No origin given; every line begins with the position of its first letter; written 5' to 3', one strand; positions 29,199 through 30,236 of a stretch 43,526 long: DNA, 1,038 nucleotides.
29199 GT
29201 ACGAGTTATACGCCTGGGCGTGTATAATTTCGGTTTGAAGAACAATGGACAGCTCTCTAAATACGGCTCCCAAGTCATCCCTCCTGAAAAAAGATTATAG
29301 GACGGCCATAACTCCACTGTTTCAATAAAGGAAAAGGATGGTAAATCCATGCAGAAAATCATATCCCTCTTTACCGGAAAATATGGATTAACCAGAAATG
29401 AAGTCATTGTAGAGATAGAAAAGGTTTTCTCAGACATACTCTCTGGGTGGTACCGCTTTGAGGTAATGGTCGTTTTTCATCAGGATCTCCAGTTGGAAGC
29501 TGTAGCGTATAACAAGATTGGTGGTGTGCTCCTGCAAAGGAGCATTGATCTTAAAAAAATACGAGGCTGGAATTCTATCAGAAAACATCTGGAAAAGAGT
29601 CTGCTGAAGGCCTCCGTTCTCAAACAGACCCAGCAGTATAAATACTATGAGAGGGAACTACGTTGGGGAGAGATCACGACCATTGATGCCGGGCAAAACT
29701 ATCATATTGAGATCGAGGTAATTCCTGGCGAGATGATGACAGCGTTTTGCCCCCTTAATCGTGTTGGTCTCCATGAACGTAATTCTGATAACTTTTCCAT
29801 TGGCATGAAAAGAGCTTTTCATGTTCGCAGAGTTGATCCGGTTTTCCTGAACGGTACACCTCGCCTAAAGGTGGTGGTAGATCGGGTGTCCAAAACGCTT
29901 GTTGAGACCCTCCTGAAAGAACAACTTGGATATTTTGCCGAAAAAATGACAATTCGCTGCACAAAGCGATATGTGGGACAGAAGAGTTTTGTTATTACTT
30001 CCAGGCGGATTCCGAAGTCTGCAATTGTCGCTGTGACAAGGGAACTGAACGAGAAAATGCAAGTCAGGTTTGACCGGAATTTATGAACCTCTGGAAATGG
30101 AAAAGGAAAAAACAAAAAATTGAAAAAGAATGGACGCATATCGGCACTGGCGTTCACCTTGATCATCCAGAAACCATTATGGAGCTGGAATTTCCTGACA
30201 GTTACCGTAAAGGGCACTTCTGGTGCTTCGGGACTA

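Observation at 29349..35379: tRNA-Leu-linked integrase island with a five-gene coupled cassette (NusA-like / anchorless T4CP-like ATPase / TM-HD protein / polytopic membrane protein / small charged protein) that I cannot assign to any named system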

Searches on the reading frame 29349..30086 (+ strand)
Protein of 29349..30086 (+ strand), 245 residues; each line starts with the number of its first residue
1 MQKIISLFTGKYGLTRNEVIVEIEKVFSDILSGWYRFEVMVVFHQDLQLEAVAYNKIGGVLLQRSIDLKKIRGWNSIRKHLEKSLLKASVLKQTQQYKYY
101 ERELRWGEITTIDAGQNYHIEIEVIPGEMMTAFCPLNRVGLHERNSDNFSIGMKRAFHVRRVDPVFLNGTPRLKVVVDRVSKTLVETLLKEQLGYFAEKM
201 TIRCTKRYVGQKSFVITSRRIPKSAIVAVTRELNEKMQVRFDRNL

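Call 4: search_protein_families(library=pfam, proteins=[window:29349-30086:+], max_evalue=1)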
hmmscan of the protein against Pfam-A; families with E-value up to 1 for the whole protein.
window:29349-30086:+ (245 aa): 1 family
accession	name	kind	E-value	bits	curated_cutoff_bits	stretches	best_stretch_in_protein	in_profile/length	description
PF23739.1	HTH_72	-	0.072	13.5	27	1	65-87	39-61/70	HTH 3-helical bundle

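Call 5: search_protein_families(library=padloc, proteins=[window:29349-30086:+], max_evalue=1)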
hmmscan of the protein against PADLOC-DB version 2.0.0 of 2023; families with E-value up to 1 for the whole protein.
window:29349-30086:+ (245 aa): 0 families

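Call 6: search_protein_families(library=ncbifam, proteins=[window:29349-30086:+], max_evalue=1)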
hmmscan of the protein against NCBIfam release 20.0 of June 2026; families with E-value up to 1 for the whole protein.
window:29349-30086:+ (245 aa): 1 family
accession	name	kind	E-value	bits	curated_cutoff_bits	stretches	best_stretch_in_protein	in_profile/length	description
NF008846.0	PRK11886.1-1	equivalog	0.039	13.3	353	1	2-30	219-247/312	bifunctional biotin--[acetyl-CoA-carboxylase] ligase/biotin operon repressor BirA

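Call 7: search_protein_families(library=phrogs, proteins=[window:29349-30086:+], max_evalue=1)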
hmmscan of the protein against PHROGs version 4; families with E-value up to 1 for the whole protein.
window:29349-30086:+ (245 aa): 0 families

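Call 15: find_homologous_proteins(query=window:29349-30086:+)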
Query window:29349-30086:+ (245 aa): 321 proteins with E <= 0.001 among 661 candidates; the best 120 are listed.
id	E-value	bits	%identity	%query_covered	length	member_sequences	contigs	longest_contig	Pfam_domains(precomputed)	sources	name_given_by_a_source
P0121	3.4e-157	539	100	100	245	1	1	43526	-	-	-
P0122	2.3e-136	471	86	100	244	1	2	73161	-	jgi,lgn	jgi:hypothetical protein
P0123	4.6e-134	463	86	100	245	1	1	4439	-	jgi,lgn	-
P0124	8.4e-130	449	82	100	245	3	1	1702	-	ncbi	-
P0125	3.5e-128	444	83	100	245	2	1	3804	-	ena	-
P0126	2.0e-127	442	79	100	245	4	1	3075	-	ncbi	-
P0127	7.0e-126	436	80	100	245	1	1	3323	-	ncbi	-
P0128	1.2e-125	436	81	100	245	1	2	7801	-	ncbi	-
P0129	5.1e-123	427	79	100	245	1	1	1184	-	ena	-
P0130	1.8e-122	425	80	100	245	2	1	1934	-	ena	-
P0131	2.7e-122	425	79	100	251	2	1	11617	-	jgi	jgi:hypothetical protein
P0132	3.8e-122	424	80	100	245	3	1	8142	-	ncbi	-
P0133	6.9e-122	423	78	100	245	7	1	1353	-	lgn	-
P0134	2.6e-121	422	79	100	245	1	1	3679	-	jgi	-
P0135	1.4e-120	419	80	100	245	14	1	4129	-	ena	-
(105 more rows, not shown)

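Call 25: search_solved_structures(query=A2, max_evalue=10, show_alignments=2)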
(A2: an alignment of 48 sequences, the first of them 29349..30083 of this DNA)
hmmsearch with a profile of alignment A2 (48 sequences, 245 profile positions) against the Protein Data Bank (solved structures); distinct sequences matched with E-value up to 10: 3.
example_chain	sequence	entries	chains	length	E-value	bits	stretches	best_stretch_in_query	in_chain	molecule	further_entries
5el3_A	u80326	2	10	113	1.2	11.9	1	75-125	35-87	KH domain-containing, RNA-binding, signal transduction-associated protein 3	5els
9f36_A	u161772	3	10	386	1.5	11.6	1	67-118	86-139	Arbitrium receptor from ATCC13952 phage | AimR 13952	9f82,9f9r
5elr_C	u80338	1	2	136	1.8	11.3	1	75-125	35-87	KH domain-containing, RNA-binding, signal transduction-associated protein 3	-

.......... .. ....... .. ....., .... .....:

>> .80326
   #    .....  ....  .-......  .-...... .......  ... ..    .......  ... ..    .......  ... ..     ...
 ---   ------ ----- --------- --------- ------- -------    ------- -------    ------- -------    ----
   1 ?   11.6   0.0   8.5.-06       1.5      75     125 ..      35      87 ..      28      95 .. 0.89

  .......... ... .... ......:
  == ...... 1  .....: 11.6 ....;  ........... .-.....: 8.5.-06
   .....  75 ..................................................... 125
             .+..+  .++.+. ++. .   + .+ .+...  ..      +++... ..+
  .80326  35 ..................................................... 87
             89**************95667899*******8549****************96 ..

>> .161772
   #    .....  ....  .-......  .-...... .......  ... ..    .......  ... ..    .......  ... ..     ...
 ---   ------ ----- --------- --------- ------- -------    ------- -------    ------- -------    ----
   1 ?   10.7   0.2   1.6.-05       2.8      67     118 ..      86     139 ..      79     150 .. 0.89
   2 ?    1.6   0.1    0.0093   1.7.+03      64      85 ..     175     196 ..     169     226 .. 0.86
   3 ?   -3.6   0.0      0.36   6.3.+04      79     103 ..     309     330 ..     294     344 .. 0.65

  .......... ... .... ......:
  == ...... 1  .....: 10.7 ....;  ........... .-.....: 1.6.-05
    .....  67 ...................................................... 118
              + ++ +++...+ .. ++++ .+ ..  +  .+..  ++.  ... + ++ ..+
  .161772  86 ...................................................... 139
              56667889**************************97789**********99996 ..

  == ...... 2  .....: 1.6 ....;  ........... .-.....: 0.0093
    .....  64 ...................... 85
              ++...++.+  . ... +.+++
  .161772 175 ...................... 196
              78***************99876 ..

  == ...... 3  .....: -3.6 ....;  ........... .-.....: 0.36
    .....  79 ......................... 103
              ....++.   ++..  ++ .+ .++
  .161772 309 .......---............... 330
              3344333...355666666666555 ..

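Call 40: predict_structure(alignment_id=A2)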
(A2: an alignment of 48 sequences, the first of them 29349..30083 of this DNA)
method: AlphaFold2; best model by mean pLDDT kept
length: 245 residues; sequences in the alignment: 48
mean_pLDDT: 87.8   pTM: 0.66
mean pLDDT of the five models: 87.8, 84.3, 83.6, 81.3, 79.1
residues with pLDDT >= 90: 130; 70-90: 105; 50-70: 10; < 50: 0
segments of 3 or more residues with pLDDT < 50: none
pLDDT, mean of each block of 10 residues (from residue 1): 93 95 95 89 90 84 86 89 94 91 87 92 89 85 73 86 87 85 80 91 79 89 93 86 83
secondary structure, 60 per line:
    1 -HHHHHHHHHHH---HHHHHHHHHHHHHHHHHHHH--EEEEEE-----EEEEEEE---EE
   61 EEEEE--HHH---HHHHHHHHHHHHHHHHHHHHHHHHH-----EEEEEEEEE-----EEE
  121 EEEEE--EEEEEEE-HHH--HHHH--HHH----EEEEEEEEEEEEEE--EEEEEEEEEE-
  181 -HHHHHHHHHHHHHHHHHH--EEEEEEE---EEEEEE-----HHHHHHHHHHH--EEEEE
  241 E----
elements in order: H2-12 H16-35 E38-43 E49-55 E59-65 H74-98 E104-112 E118-125 E128-134 H141-144 E154-167 E170-179 H182-199 E202-208 E212-217 H223-233 E236-241

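Call 43: fold_search(model_id=the predicted structure, library=pdb)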
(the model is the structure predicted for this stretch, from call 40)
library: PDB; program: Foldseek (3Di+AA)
matches with E <= 10: 1208; with E <= 0.001: 14
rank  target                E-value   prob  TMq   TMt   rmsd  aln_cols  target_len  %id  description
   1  9a74_B                1.6e-12  1.00  0.40  0.29  11.4       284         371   12  Integrative model of YKUJ-NUSA by crosslinking MS and deep learning (released 2024-09-18)
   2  8y5l_NA               3.4e-12  1.00  0.47  0.28  10.1       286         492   12  E.coli transcription translation coupling complex in TTC-B state 1 (subclass1) containing mRNA with 30-mer spacer, Nu (released 2025-08-13)
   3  4mtn                  4.3e-12  1.00  0.48  0.32  10.1       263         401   16  Crystal structure of transcription termination factor NusA from Planctomyces limnophilus DSM 3776 (released 2013-10-02)
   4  5lm7_C                1.7e-11  1.00  0.55  0.35   9.4       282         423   12  Crystal structure of the lambda N-Nus factor complex (released 2017-04-05)
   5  5lm7_A                1.0e-10  1.00  0.54  0.34  10.0       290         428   12  Crystal structure of the lambda N-Nus factor complex (released 2017-04-05)
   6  6tqn_A                3.1e-10  1.00  0.47  0.27   9.9       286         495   15  rrn anti-termination complex without S4 (released 2020-08-05)
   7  5ms0_M                1.5e-09  1.00  0.54  0.34   9.6       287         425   12  pseudo-atomic model of the RNA polymerase lambda-based antitermination complex solved by cryo-EM (released 2017-05-03)
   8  6gov_A                1.8e-09  1.00  0.51  0.33   9.6       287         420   11  Structure of THE RNA POLYMERASE LAMBDA-BASED ANTITERMINATION COMPLEX (released 2019-02-13)
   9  7ubn_N                1.9e-08  1.00  0.48  0.37   9.7       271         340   12  Transcription antitermination complex: NusA-containing "engaged" Qlambda-loading complex (released 2022-09-28)
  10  8pil_F                9.3e-07  1.00  0.42  0.50   5.4       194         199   10  E. coli transcription complex paused at ops site and bound to RfaH and NusA (released 2024-04-24)
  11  6xas_G                2.4e-05  1.00  0.31  0.37   8.5       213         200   11  CryoEM Structure of E. coli Rho-dependent Transcription Pre-termination Complex (released 2020-12-16)
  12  6xav_G                4.2e-04  1.00  0.25  0.34   8.6       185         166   11  CryoEM Structure of E. coli Rho-dependent Transcription Pre-termination Complex bound with NusG (released 2020-12-16)
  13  4q7j_H                4.7e-04  1.00  0.29  0.38  10.1       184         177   17  Complex structure of viral RNA polymerase (released 2014-08-27)
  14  6j9e_F                6.0e-04  1.00  0.41  0.56   5.3       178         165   15  Cryo-EM structure of Xanthomonos oryzae transcription elongation complex with NusA and the bacteriophage protein P7 (released 2019-07-17)
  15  5xgu_B                4.5e-03  1.00  0.25  0.11   7.4       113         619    6  Escherichia coli. RNase R (released 2017-10-18)
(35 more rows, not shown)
